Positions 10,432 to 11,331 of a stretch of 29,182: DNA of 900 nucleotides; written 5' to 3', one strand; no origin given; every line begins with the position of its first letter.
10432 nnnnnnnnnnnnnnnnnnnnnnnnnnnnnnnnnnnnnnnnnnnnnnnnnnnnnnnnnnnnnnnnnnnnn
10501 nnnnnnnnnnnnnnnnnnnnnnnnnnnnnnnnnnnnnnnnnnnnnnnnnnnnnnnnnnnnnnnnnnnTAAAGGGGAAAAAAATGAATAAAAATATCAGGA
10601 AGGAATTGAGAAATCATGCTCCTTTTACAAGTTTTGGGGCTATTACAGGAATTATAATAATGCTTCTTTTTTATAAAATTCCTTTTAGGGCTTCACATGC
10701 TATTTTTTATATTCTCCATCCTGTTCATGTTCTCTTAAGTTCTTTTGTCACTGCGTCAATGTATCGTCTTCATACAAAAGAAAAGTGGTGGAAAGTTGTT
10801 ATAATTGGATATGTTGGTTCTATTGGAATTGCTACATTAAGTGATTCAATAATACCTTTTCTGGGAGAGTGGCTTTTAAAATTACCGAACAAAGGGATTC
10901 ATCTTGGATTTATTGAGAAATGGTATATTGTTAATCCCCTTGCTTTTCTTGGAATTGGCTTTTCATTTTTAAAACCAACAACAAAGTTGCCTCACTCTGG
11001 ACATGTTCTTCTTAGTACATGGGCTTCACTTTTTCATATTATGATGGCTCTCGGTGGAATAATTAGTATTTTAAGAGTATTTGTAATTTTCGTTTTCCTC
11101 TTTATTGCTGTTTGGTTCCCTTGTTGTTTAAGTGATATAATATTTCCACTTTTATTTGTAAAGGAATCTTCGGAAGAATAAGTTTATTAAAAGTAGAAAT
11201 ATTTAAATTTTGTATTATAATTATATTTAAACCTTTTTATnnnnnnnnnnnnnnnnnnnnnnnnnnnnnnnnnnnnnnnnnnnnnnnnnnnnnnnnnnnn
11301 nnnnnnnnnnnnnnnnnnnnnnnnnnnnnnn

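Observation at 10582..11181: Candidate new metal transporter: pseudo-symmetric membrane protein with duplicated HxxH and LSD motifs under a Zur-like operator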

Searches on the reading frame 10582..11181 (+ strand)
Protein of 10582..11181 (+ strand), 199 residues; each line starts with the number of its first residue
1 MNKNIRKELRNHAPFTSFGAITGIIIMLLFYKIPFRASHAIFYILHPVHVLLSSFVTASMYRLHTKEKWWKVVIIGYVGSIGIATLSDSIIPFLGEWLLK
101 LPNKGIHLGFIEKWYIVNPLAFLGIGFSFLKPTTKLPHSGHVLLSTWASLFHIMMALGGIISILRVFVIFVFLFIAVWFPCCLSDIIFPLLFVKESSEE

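Call 3: search_protein_families(library=pfam, proteins=[window:10582-11178:+], max_evalue=1)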
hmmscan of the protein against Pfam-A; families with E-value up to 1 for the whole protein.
window:10582-11178:+ (199 aa): 0 families

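Call 4: search_protein_families(library=ncbifam, proteins=[window:10582-11178:+], max_evalue=1)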
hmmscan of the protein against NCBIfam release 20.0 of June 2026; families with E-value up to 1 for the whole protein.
window:10582-11178:+ (199 aa): 0 families

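Call 5: find_homologous_proteins(query=window:10582-11178:+, max_evalue=0.001)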
Query window:10582-11178:+ (199 aa): 7171 proteins with E <= 0.001 among 7642 candidates; the best 120 are listed.
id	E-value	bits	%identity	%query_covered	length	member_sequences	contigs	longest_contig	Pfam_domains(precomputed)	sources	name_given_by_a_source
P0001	1.5e-123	428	98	100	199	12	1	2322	-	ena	-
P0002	1.6e-113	395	93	98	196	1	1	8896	-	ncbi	-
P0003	3.1e-113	394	92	99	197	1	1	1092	-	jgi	-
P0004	3.7e-113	394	92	99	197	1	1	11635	-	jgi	-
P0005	1.2e-112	393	91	100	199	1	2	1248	-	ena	-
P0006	4.0e-111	388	89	100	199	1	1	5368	-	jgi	-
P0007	2.9e-108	378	86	97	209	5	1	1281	-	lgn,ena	-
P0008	1.6e-107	376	83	100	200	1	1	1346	-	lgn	-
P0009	3.4e-99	349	77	98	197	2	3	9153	-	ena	-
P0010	7.9e-93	328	74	98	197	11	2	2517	-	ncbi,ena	-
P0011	2.2e-91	323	73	99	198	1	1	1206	-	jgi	-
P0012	2.3e-91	323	73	99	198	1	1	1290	-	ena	-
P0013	2.5e-91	323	51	100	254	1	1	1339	-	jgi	-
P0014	1.7e-89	317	67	100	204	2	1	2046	-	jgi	jgi:hypothetical protein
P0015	6.8e-88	312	71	98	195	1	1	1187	-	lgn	-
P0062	1.8e-83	297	67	100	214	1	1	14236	-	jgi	jgi:Fe2+ transport system protein B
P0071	4.3e-83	296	67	97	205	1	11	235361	-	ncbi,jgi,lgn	-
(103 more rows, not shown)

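Call 6: search_solved_structures(query=window:10582-11178:+, max_evalue=10)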
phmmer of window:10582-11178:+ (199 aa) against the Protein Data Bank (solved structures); distinct sequences matched with E-value up to 10: 0.

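Call 12: find_encoding_contigs(protein=P0071, flank=8000, max_places=3)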
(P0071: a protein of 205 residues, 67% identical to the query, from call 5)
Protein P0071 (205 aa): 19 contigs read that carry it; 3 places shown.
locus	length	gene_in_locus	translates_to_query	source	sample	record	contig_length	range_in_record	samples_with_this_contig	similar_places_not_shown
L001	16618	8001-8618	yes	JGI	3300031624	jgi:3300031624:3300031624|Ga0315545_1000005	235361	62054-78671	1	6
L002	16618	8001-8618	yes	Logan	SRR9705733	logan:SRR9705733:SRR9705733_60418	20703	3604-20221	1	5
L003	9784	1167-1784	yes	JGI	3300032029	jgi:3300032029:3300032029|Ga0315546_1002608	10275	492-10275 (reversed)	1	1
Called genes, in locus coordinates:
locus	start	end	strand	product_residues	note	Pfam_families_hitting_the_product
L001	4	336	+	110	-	-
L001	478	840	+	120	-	PF17253:DUF5320 (faint)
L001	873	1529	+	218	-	PF02579:Nitro_FeMo-Co, PF17253:DUF5320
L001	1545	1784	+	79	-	PF09723:Zn_ribbon_8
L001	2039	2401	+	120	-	PF00037:Fer4 (weak), PF12797:Fer4_2 (faint), PF12837:Fer4_6 (weak), PF13237:Fer4_10, PF14697:Fer4_21 (faint), PF12838:Fer4_7, PF13187:Fer4_9, PF00037:Fer4, +5 more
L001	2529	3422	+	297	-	PF01937:ARMT1-like_dom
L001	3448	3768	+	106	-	PF17253:DUF5320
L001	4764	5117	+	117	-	PF01925:TauE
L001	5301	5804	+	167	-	PF01980:TrmO_N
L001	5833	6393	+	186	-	PF07920:DUF1684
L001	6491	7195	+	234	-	PF09719:C_GCAxxG_C_C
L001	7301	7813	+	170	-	PF01327:Pep_deformylase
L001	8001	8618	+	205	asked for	-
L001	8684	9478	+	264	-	PF01925:TauE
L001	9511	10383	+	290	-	PF00142:Fer4_NifH (faint), PF01656:CbiA, PF10609:ParA, PF13614:AAA_31 (weak), PF12838:Fer4_7 (faint), PF25160:LdpA_Fe-S-bd (faint), PF14697:Fer4_21, PF00037:Fer4 (weak), +2 more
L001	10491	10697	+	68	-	PF09723:Zn_ribbon_8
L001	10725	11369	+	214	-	PF01209:Ubie_methyltran, PF13489:Methyltransf_23, PF07021:MetW (weak), PF13847:Methyltransf_31, PF08241:Methyltransf_11, PF08242:Methyltransf_12, PF13649:Methyltransf_25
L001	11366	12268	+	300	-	PF01656:CbiA, PF03193:RsgA_GTPase (faint), PF10609:ParA (faint), PF25160:LdpA_Fe-S-bd (faint), PF00037:Fer4 (weak), PF12797:Fer4_2 (faint), PF14697:Fer4_21, PF12838:Fer4_7, +2 more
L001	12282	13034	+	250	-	PF01209:Ubie_methyltran, PF07021:MetW (weak), PF13489:Methyltransf_23, PF13847:Methyltransf_31, PF08241:Methyltransf_11, PF08242:Methyltransf_12, PF13649:Methyltransf_25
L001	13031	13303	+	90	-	PF07615:Ykof, PF01910:Thiamine_BP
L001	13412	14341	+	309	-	PF00142:Fer4_NifH (faint), PF01656:CbiA, PF02374:ArsA_ATPase, PF09140:MipZ, PF10609:ParA, PF13614:AAA_31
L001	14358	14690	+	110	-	PF02579:Nitro_FeMo-Co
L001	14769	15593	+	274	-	PF23023:Anti-Pycsar_Apyc1 (weak), PF00753:Lactamase_B, PF12706:Lactamase_B_2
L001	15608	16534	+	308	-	PF04055:Radical_SAM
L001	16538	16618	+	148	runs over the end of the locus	PF01592:NifU_N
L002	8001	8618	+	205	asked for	-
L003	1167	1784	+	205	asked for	-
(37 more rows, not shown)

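Call 13: find_related_loci(query=A1, collection=genome_contigs, flank=6000)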
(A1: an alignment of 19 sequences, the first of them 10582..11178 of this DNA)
Query A1 (199 aa) in genome_contigs; peptide patterns used: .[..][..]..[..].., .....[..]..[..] (x = any residue, [..] = any of these).
600 stretches matched a pattern (row limit reached: there are more); 559 encode a relative of the query (tblastn E <= 1e-3); the best 80 are kept; 80 distinct loci.
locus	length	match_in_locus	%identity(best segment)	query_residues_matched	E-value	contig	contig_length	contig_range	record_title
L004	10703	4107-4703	68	1-197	1e-90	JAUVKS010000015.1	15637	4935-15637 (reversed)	MAG: Pseudomonadota bacterium isolate CSMAG_486 CSMAG_486_k141_2952111_length_15637_cov_10.7668, whole genome shotgun se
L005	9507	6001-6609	67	1-199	2e-89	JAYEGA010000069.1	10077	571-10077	MAG: Thermodesulfobacteriota bacterium isolate MAG258 MAG258_69, whole genome shotgun sequence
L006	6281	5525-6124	68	1-198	3e-89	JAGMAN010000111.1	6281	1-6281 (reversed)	MAG: bacterium isolate RS_15_20 ZL390.bin.20.fa_111, whole genome shotgun sequence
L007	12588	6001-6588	69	1-195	8e-89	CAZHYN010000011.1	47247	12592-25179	MAG TPA_asm: uncultured Planctomycetia bacterium isolate binchicken_co80_176 genome assembly, contig: NODE_88_length_472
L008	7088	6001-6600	68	1-198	7e-89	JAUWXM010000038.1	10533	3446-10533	MAG: bacterium isolate CSMAG_2684 CSMAG_2684_k141_8321_length_10533_cov_8.0256, whole genome shotgun sequence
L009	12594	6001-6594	69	1-196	2e-88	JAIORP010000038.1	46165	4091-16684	MAG: Candidatus Omnitrophota bacterium isolate SMBSF21 20074_Bin_2_contigs_1_c_000000000100, whole genome shotgun sequen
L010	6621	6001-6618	67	1-199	1e-87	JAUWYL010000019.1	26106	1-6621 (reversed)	MAG: bacterium isolate CSMAG_2709 CSMAG_2709_k141_676548_length_26106_cov_15.0000, whole genome shotgun sequence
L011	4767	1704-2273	69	1-189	8e-87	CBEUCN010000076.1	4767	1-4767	MAG TPA_asm: uncultured bacterium isolate SRR24791474_binner13_Refined_21 genome assembly, contig: ERZ25515408.2568, who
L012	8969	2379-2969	68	3-197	5e-87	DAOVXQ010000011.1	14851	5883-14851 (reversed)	MAG TPA_asm: archaeon isolate CSMAG_1761 CSMAG_1761_k141_369091_length_14851_cov_13.2770, whole genome shotgun sequence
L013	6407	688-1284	67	1-197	1e-86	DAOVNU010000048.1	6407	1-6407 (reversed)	MAG TPA_asm: bacterium isolate CSMAG_1505 CSMAG_1505_k141_1390422_length_6407_cov_24.0498, whole genome shotgun sequence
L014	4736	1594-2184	68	1-195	6e-86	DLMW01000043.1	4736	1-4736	MAG TPA_asm: bacterium UBP18_UBA7526 isolate UBA7526 UBA7526_contig_5526, whole genome shotgun sequence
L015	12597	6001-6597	67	3-199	5e-86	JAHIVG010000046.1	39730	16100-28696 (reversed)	MAG: Nanoarchaeota archaeon isolate MM_PC_MetaG.mb.67 MM_PC_MetaG.mb.67_k141_680341, whole genome shotgun sequence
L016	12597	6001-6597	65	1-198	1e-85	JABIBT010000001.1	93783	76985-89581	MAG: Candidatus Woesearchaeota archaeon isolate SI048_bin33 k141_4695, whole genome shotgun sequence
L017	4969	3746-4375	62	1-199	2e-85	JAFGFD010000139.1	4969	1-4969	MAG: Candidatus Omnitrophota bacterium isolate Zod_Metabat.1290 k87_13075471, whole genome shotgun sequence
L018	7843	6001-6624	61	3-199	9e-85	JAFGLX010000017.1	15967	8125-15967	MAG: Candidatus Omnitrophota bacterium isolate Zod_Metabat.422 k87_1516058, whole genome shotgun sequence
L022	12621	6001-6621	63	1-197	1e-84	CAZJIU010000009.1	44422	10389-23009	MAG TPA_asm: uncultured bacterium isolate binchicken_co89_626 genome assembly, contig: NODE_1068_length_44422_cov_11.594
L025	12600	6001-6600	66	3-196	4e-84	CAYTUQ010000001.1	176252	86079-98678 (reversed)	MAG TPA_asm: uncultured bacterium isolate binchicken_co262_234 genome assembly, contig: NODE_32_length_176252_cov_27.086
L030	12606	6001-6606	63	1-196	3e-83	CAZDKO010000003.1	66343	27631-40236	MAG TPA_asm: uncultured bacterium isolate binchicken_co43_373 genome assembly, contig: NODE_477_length_66343_cov_13.9984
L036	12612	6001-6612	64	1-198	5e-83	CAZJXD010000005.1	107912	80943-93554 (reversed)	MAG TPA_asm: uncultured Desulfobacteraceae bacterium isolate SRP323688_co1_280 genome assembly, contig: NODE_373_length_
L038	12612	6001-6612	63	1-198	5e-83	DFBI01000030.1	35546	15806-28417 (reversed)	MAG TPA_asm: Syntrophaceae bacterium UBA3084 UBA3084_contig_4610, whole genome shotgun sequence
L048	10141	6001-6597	66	3-199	1e-82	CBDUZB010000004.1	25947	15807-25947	MAG TPA_asm: uncultured bacterium isolate SRR21487743_metabat2_78 genome assembly, contig: ERZ25748485.290, whole genome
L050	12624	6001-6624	62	1-197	4e-82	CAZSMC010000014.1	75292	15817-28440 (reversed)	MAG TPA_asm: uncultured Cytophagia bacterium isolate binchicken_co17_2 genome assembly, contig: NODE_1073_length_75292_c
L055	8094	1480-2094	62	1-199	8e-82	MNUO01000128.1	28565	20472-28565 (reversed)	MAG: Candidatus Desantisbacteria bacterium CG1_02_38_46 cg1_0.2_scaffold_1654_c, whole genome shotgun sequence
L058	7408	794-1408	61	1-199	2e-81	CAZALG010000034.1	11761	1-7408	MAG TPA_asm: uncultured bacterium isolate binchicken_co100_122 genome assembly, contig: NODE_8790_length_11761_cov_5.369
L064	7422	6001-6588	64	3-196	5e-81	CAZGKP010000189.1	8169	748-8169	MAG TPA_asm: uncultured Candidatus Sumerlaeota bacterium isolate binchicken_co100_147 genome assembly, contig: NODE_1425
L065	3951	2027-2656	60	1-199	5e-81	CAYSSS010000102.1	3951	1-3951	MAG TPA_asm: uncultured Planctomycetia bacterium isolate SRP178699_co1_483 genome assembly, contig: NODE_35351_length_39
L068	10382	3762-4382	60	1-198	5e-81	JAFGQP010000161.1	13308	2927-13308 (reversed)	MAG: Sedimentisphaerales bacterium isolate Zod_Metabat.769 k87_2482647, whole genome shotgun sequence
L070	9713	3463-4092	60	1-199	7e-81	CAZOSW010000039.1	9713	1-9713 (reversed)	MAG TPA_asm: uncultured Planctomycetales bacterium isolate SRP178699_co1_577 genome assembly, contig: NODE_9707_length_9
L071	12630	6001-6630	60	1-199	2e-80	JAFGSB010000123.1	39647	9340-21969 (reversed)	MAG: candidate division KSB1 bacterium isolate Zod_Metabat.863 k87_9651051, whole genome shotgun sequence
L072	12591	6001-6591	62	1-195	2e-80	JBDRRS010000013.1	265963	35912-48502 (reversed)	MAG: bacterium isolate MEGAHIT-group-3.104 k141_145715, whole genome shotgun sequence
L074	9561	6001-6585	63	5-197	1e-80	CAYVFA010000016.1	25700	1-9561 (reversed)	MAG TPA_asm: uncultured Smithella sp. isolate binchicken_co154_694 genome assembly, contig: NODE_2854_length_25700_cov_1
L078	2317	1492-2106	61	1-198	4e-83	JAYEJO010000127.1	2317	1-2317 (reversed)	MAG: Candidatus Caldatribacteriota bacterium isolate MAG161 MAG161_127, whole genome shotgun sequence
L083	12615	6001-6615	61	1-199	2e-80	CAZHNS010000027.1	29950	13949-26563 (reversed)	MAG TPA_asm: uncultured bacterium isolate binchicken_co178_245 genome assembly, contig: NODE_2215_length_29950_cov_9.495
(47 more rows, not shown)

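Call 15: predict_structure(alignment_id=A1)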
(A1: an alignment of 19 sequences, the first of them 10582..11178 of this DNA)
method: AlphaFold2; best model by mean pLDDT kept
length: 199 residues; sequences in the alignment: 19
mean_pLDDT: 84.5   pTM: 0.82
mean pLDDT of the five models: 84.5, 83.1, 79.7, 78.5, 76.8
residues with pLDDT >= 90: 64; 70-90: 120; 50-70: 12; < 50: 3
segments of 3 or more residues with pLDDT < 50: 197-199
pLDDT, mean of each block of 10 residues (from residue 1): 87 86 83 83 89 96 90 94 82 80 71 84 96 91 88 77 77 79 91 66
secondary structure, 60 per line:
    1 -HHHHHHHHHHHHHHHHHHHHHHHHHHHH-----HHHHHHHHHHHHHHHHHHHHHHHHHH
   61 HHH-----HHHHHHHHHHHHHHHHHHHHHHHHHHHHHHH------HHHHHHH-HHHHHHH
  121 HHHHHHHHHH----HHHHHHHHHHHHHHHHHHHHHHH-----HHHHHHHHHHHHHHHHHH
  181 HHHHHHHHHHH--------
elements in order: H2-29 H35-63 H69-99 H106-112 H114-130 H135-157 H163-191

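Call 19: fold_search(model_id=the predicted structure, library=pdb)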
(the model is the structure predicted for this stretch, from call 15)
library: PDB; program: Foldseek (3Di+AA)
matches with E <= 10: 65; with E <= 0.001: 0
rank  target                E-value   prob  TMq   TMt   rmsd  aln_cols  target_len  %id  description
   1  5wtr_A                4.8e-01  0.47  0.32  0.32  11.1       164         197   20  Crystal structure of a prokaryotic TRIC channel in 0.5 M KCl (released 2017-04-05)
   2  2nwl_B                1.4e+00  0.04  0.14  0.09  20.2       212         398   15  Crystal structure of GltPh in complex with L-Asp (released 2007-02-27)
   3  5mju                  1.6e+00  0.04  0.17  0.10  18.4       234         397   12  Structure of the thermostabilized EAAT1 cryst mutant in complex with the competititve inhibitor TFB-TBOA and the alloste (released 2017-04-19)
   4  4izm_A                2.2e+00  0.03  0.15  0.09  17.9       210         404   15  Crystal structure of GltPh L66C-S300C mutant crosslinked with divalent mercury (released 2013-04-10)
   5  6uwl                  2.7e+00  0.05  0.20  0.12  18.0       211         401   15  GltPh in complex with L-aspartate and sodium ions in intermediate outward-facing state (released 2020-04-22)
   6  5wuf                  3.0e+00  0.18  0.33  0.33  12.5       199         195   12  Structural basis for conductance through TRIC cation channels (released 2017-08-09)
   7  6iv3_D                3.0e+00  0.06  0.20  0.16  23.3       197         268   17  Crystal structure of a bacterial Bestrophin homolog from Klebsiella pneumoniae with a mutation W252A (released 2019-11-13)
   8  2nwl_A                3.1e+00  0.02  0.14  0.08  19.8       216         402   13  Crystal structure of GltPh in complex with L-Asp (released 2007-02-27)
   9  6jlf_D                3.3e+00  0.06  0.20  0.16  23.1       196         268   17  Crystal structure of a bacterial Bestrophin homolog from Klebsiella pneumoniae D179A mutation - HR (released 2019-11-13)
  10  7ngh_A                3.3e+00  0.06  0.22  0.12  17.7       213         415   16  Structure of glutamate transporter homologue in complex with Sybody (released 2021-09-15)
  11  7awq                  3.7e+00  0.04  0.20  0.12  16.8       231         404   12  Structure of the thermostabilized EAAT1 cryst-E386Q mutant in complex with L-ASP, sodium ions and the allosteric inhibit (released 2021-10-13)
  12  9div_G                3.9e+00  0.06  0.20  0.28  12.9       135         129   12  The crystal structure of de novo designed ChuA binding protein C8 (released 2025-05-21)
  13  6iv3_C                3.9e+00  0.06  0.20  0.16  22.7       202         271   15  Crystal structure of a bacterial Bestrophin homolog from Klebsiella pneumoniae with a mutation W252A (released 2019-11-13)
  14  6uwf                  3.9e+00  0.02  0.13  0.07  19.8       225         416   16  GltPh in complex with L-aspartate and sodium ions in outward-facing state (released 2020-06-03)
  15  6ivn_A                4.1e+00  0.05  0.20  0.16  23.1       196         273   18  Crystal structure of a membrane protein G264A (released 2019-11-06)
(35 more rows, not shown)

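Call 21: search_protein_families(library=pfam, proteins=[L015:6633-7457:+, L058:77-787:+, L055:2072-2920:+, L001:10725-11366:+, L074:4338-4580:+, L014:366-854:+, L065:209-1090:+, L008:6667-6900:+, L007:9311-10264:+, L071:6639-7304:+], max_evalue=0.001)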
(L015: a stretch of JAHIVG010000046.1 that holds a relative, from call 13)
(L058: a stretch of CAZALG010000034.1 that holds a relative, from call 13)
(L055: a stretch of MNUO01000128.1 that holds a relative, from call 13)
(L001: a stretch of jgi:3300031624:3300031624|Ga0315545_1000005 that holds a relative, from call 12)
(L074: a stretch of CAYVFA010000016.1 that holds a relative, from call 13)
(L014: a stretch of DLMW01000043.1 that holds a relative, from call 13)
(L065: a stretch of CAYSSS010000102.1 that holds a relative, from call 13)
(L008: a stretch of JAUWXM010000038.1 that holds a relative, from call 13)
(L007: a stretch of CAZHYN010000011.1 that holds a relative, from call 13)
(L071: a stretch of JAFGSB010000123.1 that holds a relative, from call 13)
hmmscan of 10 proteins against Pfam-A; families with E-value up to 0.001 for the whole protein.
L015:6633-7457:+ (275 aa): 15 families
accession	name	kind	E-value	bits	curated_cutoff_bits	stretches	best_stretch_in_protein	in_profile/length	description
PF01656.29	CbiA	-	2.2e-17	63.6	25.4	1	4-264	1-125/125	CobQ/CobB/MinD/ParA nucleotide binding domain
PF13614.12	AAA_31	-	9.8e-16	58.6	27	2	1-62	1-62/177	AAA domain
PF10609.15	ParA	-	3.9e-14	53.1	27.1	1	3-62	5-66/246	NUBPL iron-transfer P-loop NTPase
PF00037.32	Fer4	-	2.8e-10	40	21.1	2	63-85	1-23/24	4Fe-4S binding domain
PF06564.18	CBP_BcsQ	-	5e-08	33.2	21.3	1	1-39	1-40/234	Cellulose biosynthesis protein BcsQ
PF13187.11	Fer4_9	-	8.6e-08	32.5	27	1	69-115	1-52/52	4Fe-4S dicluster domain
PF12797.12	Fer4_2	-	1.5e-07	31.3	24.5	1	62-80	2-20/22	4Fe-4S binding domain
PF12838.12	Fer4_7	-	1.8e-07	32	27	1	99-122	1-24/52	4Fe-4S dicluster domain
PF14697.11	Fer4_21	-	6.6e-07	29.8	35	1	67-116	5-58/59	4Fe-4S dicluster domain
PF02374.21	ArsA_ATPase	-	6.6e-07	29.3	24.3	1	6-38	5-38/305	Anion-transporting ATPase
PF13237.11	Fer4_10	-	7e-07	29.5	25.5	1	63-111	2-53/53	4Fe-4S dicluster domain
PF09140.17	MipZ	-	9.2e-07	28.9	20.7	0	141-225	77-153/262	ATPase MipZ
PF13183.11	Fer4_8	-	6.4e-06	27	27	0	67-81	2-16/68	4Fe-4S dicluster domain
PF12837.12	Fer4_6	-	2.7e-05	24.3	25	0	99-115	8-24/24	4Fe-4S binding domain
PF13484.11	Fer4_16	-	3.7e-05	24.8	30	0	99-118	1-20/66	4Fe-4S double cluster binding domain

L058:77-787:+ (237 aa): 2 families
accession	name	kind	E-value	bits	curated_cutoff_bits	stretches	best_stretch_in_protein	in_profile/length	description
PF00753.33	Lactamase_B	-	1.1e-08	35.7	22.7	1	27-79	15-68/196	Metallo-beta-lactamase superfamily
PF12706.13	Lactamase_B_2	-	4.1e-07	30.2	27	1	29-93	2-70/200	Beta-lactamase superfamily domain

L055:2072-2920:+ (283 aa): 2 families
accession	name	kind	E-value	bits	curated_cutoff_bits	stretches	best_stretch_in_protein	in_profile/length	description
PF04055.27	Radical_SAM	-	1.2e-15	58.5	29.5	1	58-217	6-165/166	Radical SAM superfamily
PF13353.11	Fer4_12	-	0.00066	20.4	22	0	59-146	15-99/137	4Fe-4S single cluster domain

L001:10725-11366:+ (214 aa): 10 families
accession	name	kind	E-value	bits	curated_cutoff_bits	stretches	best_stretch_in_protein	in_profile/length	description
PF08241.18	Methyltransf_11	-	7.9e-16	58.9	21.2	1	49-146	1-95/95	Methyltransferase domain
PF13649.12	Methyltransf_25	-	2.2e-15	57.6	27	1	48-142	1-97/97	Methyltransferase domain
PF13847.12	Methyltransf_31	-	2e-13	50.7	27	1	44-157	3-121/145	Methyltransferase domain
PF13489.12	Methyltransf_23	-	2.3e-13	50.6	27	1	33-178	11-159/164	Methyltransferase domain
PF08242.18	Methyltransf_12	-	2.2e-12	48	30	1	49-143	1-97/98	Methyltransferase domain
PF01209.24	Ubie_methyltran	-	4.9e-12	46.1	20.1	1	39-152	43-157/233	ubiE/COQ5 methyltransferase family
PF07021.18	MetW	-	2.4e-07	31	21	1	35-151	4-111/193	Methionine biosynthesis protein MetW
PF08003.17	Methyltransf_9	-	3.5e-05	23.4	23.8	1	45-146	116-217/315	Protein of unknown function (DUF1698)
PF05148.21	Methyltransf_8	-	4.6e-05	23.8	27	1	40-147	65-157/219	Hypothetical methyltransferase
PF05175.20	MTS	-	5.2e-05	23.4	23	1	44-147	31-139/170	Methyltransferase small domain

L074:4338-4580:+ (81 aa): 0 families

L014:366-854:+ (163 aa): 1 family
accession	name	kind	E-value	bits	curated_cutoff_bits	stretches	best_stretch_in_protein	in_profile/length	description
PF01327.26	Pep_deformylase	-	1.7e-49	167.9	22.8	1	3-148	1-154/156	Polypeptide deformylase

L065:209-1090:+ (294 aa): 1 family
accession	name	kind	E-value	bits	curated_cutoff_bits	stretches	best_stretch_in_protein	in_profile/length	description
PF01937.24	ARMT1-like_dom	-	3.2e-67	227.4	25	1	4-286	2-309/311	Damage-control phosphatase ARMT1-like domain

L008:6667-6900:+ (78 aa): 1 family
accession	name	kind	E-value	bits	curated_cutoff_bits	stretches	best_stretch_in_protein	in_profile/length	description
PF09723.15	Zn_ribbon_8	-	2.9e-14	53.2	34.4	1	9-50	1-41/41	Zinc ribbon domain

L007:9311-10264:+ (318 aa): 7 families
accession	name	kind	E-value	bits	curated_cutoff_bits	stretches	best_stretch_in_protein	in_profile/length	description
PF07992.20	Pyr_redox_2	-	5.1e-42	144.7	26.1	1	14-301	2-291/291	Pyridine nucleotide-disulphide oxidoreductase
PF13738.12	Pyr_redox_3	-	1.8e-20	73.8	30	2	65-284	77-305/305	Pyridine nucleotide-disulphide oxidoreductase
PF00070.33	Pyr_redox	-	3e-08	34.5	22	1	155-225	1-79/82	Pyridine nucleotide-disulphide oxidoreductase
PF00890.30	FAD_binding_2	-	1.2e-06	28.4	20.4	0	15-44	2-31/414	FAD binding domain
PF03486.20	HI0933_like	-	6.7e-06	26.2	50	0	14-44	2-32/244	HI0933-like protein Rossmann domain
PF12831.13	FAD_oxidored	-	0.00053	19.8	27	1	14-77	1-70/416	FAD dependent oxidoreductase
PF01494.25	FAD_binding_3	-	0.00062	19.5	22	0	14-43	3-32/349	FAD binding domain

L071:6639-7304:+ (222 aa): 1 family
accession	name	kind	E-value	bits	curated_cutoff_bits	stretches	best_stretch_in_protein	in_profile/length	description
PF01168.26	Ala_racemase_N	-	5.9e-20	72.4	24.1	1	19-220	19-219/220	Alanine racemase, N-terminal domain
